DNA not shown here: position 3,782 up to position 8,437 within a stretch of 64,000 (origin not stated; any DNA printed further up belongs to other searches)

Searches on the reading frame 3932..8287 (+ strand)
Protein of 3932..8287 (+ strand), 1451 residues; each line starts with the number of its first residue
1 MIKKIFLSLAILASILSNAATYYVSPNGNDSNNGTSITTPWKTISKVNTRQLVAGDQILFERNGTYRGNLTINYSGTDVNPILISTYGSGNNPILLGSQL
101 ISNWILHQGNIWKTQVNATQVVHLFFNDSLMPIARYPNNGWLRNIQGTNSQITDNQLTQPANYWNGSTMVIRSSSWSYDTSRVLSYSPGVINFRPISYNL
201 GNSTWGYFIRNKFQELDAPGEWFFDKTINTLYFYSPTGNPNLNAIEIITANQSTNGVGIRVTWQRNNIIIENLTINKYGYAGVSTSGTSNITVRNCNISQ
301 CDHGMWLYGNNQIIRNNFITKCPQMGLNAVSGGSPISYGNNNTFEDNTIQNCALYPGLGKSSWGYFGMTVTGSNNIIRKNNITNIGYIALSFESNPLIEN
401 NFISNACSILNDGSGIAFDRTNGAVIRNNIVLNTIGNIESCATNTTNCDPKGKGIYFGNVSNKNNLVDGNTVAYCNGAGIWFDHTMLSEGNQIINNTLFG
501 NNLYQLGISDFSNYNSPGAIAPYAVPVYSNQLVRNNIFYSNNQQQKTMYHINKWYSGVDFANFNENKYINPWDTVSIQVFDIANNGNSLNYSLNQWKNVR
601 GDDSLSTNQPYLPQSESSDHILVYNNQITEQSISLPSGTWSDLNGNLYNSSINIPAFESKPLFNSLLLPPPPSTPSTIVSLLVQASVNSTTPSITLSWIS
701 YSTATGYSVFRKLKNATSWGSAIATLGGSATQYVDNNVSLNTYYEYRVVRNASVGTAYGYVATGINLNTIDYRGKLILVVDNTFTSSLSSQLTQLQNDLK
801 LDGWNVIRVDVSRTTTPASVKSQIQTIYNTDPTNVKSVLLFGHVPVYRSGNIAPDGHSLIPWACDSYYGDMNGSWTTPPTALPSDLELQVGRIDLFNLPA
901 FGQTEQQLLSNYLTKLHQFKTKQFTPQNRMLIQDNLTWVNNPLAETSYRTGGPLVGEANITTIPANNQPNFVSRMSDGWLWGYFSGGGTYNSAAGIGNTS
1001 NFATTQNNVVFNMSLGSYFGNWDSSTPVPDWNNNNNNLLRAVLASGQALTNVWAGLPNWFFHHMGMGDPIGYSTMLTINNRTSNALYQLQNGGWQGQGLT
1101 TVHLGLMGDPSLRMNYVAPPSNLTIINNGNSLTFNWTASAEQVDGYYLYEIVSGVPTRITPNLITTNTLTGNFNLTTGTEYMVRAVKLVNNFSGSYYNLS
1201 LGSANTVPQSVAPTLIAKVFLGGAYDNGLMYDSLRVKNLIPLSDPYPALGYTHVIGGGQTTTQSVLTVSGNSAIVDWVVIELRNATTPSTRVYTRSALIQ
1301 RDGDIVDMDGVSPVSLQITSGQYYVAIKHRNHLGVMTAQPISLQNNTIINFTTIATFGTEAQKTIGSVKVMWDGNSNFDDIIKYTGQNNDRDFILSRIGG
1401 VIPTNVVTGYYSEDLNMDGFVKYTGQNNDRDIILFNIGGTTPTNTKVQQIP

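Call 101: search_solved_structures(query=window:3932-8287:+, max_evalue=0.0001)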
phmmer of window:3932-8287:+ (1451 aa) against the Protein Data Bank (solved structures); distinct sequences matched with E-value up to 0.0001: 3.
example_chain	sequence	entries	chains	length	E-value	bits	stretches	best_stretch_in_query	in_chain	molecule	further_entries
7v6m_A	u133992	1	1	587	9.7e-13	49.6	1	18-108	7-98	Fibronectin type III domain-containing protein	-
6kqs_A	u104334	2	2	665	4.1e-08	34.3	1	20-96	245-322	lacto-N-biosidase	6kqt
3vst_A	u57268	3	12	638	5.8e-05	23.8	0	22-116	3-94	Xylosidase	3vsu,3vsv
